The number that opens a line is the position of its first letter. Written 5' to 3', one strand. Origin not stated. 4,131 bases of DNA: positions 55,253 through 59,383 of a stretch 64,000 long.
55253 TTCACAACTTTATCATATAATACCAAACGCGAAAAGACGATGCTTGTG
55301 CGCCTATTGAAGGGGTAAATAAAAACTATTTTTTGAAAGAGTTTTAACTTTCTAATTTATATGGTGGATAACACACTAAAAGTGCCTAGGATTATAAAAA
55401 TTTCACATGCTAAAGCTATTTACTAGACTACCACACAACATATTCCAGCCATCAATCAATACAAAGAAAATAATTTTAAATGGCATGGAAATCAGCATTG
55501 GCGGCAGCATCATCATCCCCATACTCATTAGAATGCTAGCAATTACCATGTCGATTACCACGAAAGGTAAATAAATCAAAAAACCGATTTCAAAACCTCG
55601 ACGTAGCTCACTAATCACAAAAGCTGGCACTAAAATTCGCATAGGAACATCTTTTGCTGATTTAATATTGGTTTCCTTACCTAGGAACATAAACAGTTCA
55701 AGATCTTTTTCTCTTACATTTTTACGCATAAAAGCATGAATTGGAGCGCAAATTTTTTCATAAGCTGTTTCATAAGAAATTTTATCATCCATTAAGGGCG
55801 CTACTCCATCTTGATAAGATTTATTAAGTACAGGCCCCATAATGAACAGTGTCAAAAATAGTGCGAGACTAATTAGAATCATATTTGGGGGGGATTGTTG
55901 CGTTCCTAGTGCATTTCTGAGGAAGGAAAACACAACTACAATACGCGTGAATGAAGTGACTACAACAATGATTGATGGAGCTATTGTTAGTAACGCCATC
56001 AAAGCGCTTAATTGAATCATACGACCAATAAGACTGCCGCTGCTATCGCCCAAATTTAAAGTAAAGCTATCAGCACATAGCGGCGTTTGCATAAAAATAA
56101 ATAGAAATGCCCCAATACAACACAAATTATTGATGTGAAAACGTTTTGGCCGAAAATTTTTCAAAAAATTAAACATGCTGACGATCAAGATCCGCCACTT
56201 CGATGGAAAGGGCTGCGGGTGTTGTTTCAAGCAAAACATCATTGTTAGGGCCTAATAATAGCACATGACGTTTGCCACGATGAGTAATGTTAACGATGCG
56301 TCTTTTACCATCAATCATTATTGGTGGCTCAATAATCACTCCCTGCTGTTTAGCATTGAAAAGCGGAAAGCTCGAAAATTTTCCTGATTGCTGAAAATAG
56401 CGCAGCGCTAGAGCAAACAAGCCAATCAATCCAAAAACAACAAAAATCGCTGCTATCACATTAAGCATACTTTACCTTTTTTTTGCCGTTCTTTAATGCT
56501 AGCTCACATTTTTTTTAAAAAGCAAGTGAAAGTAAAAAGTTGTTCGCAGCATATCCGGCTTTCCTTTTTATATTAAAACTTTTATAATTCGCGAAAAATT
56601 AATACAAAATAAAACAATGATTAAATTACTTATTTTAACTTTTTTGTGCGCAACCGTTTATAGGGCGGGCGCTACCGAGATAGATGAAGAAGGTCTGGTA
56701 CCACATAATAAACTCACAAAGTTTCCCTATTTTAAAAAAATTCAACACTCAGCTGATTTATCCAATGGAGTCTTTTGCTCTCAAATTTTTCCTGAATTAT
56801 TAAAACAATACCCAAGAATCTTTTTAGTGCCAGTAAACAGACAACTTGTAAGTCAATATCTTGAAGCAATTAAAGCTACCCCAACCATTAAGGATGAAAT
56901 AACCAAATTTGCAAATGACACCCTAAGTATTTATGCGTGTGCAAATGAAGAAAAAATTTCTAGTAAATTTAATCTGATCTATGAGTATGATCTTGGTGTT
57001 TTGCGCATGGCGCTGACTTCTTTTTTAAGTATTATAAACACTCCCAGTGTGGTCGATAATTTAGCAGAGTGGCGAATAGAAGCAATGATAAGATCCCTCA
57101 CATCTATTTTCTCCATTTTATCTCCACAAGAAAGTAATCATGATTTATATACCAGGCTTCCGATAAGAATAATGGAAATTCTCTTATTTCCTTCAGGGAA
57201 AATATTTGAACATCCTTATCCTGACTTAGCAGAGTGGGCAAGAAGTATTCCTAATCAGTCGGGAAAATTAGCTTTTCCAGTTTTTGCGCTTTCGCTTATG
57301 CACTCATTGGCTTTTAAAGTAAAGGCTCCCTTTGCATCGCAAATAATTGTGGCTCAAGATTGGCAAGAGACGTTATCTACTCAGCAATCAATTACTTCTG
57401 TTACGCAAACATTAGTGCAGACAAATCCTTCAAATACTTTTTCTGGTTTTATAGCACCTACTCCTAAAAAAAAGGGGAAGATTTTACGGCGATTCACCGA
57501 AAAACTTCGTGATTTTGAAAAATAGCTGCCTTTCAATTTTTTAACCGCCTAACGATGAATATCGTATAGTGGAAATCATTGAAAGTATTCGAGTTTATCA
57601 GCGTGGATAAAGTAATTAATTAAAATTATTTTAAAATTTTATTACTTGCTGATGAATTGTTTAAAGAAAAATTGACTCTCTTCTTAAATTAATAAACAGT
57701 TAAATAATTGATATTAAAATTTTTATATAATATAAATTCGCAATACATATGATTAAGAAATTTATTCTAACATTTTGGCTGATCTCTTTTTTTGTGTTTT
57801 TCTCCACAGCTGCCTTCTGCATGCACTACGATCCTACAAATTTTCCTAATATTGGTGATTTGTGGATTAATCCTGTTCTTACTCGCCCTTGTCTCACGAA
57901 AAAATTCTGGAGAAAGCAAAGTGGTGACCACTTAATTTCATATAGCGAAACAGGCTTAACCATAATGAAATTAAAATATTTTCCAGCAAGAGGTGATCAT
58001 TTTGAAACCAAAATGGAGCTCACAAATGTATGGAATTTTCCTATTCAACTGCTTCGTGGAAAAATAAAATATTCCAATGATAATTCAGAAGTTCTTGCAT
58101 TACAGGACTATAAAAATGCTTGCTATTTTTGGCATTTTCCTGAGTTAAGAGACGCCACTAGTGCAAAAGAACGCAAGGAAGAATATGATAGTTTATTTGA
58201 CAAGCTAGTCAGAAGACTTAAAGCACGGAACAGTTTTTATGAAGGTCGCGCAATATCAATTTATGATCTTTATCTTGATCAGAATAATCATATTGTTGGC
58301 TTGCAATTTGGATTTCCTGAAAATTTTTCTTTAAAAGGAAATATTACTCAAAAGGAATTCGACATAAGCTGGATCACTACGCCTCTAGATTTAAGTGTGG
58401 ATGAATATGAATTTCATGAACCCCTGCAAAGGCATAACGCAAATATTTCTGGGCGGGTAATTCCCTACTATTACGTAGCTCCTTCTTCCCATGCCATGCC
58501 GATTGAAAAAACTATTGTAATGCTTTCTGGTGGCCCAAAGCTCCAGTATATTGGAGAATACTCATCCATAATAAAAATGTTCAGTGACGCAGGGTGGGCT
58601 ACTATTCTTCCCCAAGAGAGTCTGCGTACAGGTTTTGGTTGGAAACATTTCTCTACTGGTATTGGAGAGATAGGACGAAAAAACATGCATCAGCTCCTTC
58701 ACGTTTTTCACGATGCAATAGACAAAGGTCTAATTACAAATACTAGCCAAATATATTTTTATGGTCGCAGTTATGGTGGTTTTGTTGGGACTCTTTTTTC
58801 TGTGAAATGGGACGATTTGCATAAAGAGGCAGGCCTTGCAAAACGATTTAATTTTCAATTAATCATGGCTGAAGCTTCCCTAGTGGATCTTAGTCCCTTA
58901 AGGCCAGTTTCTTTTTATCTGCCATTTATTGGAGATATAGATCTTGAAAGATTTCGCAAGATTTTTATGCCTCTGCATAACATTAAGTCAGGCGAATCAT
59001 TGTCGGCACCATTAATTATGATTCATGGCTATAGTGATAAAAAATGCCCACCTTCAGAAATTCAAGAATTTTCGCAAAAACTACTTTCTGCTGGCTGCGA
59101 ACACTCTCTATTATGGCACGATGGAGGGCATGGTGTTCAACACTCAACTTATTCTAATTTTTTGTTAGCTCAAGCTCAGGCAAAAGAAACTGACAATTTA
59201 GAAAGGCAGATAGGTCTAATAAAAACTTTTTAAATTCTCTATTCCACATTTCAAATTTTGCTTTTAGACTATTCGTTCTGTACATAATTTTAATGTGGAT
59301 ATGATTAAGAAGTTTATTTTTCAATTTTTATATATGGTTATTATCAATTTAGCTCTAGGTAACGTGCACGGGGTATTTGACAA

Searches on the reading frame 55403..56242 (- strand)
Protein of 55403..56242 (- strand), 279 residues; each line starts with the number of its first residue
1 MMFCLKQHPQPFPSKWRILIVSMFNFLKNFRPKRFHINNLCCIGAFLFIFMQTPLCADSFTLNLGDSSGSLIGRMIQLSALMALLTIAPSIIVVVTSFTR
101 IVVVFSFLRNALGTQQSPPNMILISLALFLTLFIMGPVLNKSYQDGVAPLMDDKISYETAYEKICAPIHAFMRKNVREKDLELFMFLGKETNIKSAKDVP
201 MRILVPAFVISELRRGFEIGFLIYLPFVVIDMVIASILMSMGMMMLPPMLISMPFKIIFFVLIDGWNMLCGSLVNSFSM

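Call 4: search_protein_families(library=pfam, proteins=[window:55403-56242:-], max_evalue=0.1)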
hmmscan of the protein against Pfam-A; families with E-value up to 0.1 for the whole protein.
window:55403-56242:- (279 aa): 1 family
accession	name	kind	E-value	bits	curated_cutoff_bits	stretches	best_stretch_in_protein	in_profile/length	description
PF00813.25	FliP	-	3.3e-80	269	26.9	1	81-273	1-191/191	FliP family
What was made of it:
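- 55403..56468 (-): fliO-like gene (56169-56468, 99 aa) overlapping fliP (55403-56176) by 8 nt. FliP Pfam E 3e-80 (call 4).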

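Call 18: find_encoding_contigs(protein=window:55403-56242:-, flank=10000, max_places=4)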
Protein window:55403-56242:- (279 aa): no gene with exactly this product is on record in the collection.

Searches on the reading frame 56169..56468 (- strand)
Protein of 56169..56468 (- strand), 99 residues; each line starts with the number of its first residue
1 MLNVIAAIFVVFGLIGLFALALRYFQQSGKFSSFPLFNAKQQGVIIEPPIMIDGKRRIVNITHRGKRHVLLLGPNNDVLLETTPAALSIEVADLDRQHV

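Call 4: search_protein_families(library=pfam, proteins=[window:56169-56468:-], max_evalue=0.1)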
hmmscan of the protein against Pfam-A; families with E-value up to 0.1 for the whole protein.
window:56169-56468:- (99 aa): 0 families

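Call 60: search_protein_families(library=ncbifam, proteins=[window:56169-56468:-], max_evalue=0.1)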
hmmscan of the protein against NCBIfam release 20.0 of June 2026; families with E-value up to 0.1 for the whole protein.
window:56169-56468:- (99 aa): 1 family
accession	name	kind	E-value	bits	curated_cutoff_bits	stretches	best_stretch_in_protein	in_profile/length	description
TIGR03500.1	FliO_TIGR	equivalog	0.0039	17.2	55.25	1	9-82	2-69/70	flagellar biosynthetic protein FliO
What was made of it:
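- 55403..56468 (-): FliO TIGR03500 E 0.004, below cutoff (call 60).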

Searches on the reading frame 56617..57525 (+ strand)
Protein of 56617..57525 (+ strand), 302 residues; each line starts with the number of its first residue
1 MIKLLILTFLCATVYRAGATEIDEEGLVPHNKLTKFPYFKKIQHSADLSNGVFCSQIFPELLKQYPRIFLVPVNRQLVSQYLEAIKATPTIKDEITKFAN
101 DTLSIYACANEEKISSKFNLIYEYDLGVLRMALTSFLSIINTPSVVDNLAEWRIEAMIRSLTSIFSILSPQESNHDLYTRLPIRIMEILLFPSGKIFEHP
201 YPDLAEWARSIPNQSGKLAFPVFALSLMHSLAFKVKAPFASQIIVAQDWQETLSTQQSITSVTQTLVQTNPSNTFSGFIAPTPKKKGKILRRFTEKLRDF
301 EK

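Call 4: search_protein_families(library=pfam, proteins=[window:56617-57525:+], max_evalue=0.1)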
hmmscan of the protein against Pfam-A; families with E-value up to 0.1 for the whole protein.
window:56617-57525:+ (302 aa): 0 families

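Call 8: find_homologous_proteins(query=window:56617-57525:+, max_evalue=0.01)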
Query window:56617-57525:+ (302 aa): 1 proteins with E <= 0.01 among 751 candidates.
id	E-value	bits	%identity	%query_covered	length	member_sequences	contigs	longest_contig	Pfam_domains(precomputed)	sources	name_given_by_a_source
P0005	7.3e-194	660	99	100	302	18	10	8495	-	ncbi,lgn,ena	-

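Call 19: find_encoding_contigs(protein=P0005, flank=10000, max_places=6)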
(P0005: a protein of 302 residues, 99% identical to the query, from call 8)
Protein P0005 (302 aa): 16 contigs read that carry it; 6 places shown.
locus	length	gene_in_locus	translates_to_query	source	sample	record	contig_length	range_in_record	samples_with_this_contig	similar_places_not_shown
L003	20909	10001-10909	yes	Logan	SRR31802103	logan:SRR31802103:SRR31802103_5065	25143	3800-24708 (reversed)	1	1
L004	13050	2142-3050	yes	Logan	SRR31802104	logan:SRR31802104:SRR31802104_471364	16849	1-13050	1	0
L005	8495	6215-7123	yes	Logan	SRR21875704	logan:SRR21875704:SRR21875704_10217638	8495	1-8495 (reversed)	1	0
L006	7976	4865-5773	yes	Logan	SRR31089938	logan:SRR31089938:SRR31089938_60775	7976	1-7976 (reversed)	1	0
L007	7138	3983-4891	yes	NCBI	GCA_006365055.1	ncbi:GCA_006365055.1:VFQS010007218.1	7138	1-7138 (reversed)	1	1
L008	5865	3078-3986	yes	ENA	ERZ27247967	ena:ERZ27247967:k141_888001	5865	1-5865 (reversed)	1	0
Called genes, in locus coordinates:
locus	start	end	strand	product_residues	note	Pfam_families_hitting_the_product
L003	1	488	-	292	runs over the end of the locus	PF00483:NTP_transferase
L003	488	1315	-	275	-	PF09140:MipZ, PF10609:ParA (weak), PF13614:AAA_31 (weak), PF01656:CbiA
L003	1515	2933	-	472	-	-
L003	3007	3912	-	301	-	PF13793:Pribosyltran_N, PF00156:Pribosyltran, PF14572:Pribosyl_synth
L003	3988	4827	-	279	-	-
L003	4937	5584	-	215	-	-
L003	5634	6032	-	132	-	-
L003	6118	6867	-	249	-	PF02578:Cu-oxidase_4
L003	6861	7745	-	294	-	PF02636:Methyltransf_28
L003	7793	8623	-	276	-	PF01790:LGT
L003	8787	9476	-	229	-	PF00813:FliP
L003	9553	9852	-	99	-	-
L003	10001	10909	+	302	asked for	-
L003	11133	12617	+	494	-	PF00326:Peptidase_S9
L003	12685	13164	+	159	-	-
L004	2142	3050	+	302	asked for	-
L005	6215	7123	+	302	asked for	-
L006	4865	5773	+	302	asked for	-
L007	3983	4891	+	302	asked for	-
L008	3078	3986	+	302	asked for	-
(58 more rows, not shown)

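Call 60: search_protein_families(library=ncbifam, proteins=[window:56617-57525:+], max_evalue=0.1)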
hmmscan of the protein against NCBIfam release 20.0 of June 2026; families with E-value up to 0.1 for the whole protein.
window:56617-57525:+ (302 aa): 1 family
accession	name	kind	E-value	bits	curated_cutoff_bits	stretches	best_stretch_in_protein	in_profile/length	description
TIGR02905.1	spore_yutH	equivalog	0.056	12.6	215.05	1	191-245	210-264/313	spore coat putative kinase YutH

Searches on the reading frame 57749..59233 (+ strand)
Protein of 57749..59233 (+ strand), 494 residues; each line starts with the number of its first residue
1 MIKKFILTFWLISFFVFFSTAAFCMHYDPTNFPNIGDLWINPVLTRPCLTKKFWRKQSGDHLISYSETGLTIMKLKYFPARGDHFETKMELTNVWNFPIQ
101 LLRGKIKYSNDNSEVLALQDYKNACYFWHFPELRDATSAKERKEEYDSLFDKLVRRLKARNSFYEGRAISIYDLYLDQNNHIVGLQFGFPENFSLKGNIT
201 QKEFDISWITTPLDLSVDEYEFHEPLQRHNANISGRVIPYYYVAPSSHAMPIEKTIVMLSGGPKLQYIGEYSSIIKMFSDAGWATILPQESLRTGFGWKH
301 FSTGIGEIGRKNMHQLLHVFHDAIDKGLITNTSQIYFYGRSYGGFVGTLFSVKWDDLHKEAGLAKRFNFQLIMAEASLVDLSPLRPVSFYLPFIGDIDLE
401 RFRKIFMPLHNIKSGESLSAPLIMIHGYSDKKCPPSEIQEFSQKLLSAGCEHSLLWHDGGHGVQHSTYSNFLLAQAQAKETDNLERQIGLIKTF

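Call 4: search_protein_families(library=pfam, proteins=[window:57749-59233:+], max_evalue=0.1)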
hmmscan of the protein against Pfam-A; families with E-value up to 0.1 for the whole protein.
window:57749-59233:+ (494 aa): 3 families
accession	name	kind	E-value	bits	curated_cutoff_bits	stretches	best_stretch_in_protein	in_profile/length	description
PF00326.27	Peptidase_S9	-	4.6e-12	46.3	22.6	1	271-470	3-196/213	Prolyl oligopeptidase family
PF12146.15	Hydrolase_4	-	0.014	15.2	27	0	415-453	187-225/239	Serine aminopeptidase, S33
PF03959.19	FSH1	-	0.017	15.2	21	1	414-463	155-201/211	Serine hydrolase (FSH1)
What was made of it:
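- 57749..59233 (+): Peptidase_S9-like secreted protein at the other inversion junction. Its 5' end forms a weak inverted repeat with the 5' end of A. Pfam hit (call 4).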

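Call 80: search_protein_families(library=pfam, proteins=[window:57749-59233:+], max_evalue=0.01)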
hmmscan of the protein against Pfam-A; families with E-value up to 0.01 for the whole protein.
window:57749-59233:+ (494 aa): 1 family
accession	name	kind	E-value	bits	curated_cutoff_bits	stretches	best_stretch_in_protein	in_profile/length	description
PF00326.27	Peptidase_S9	-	4.6e-12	46.3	22.6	1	271-470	3-196/213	Prolyl oligopeptidase family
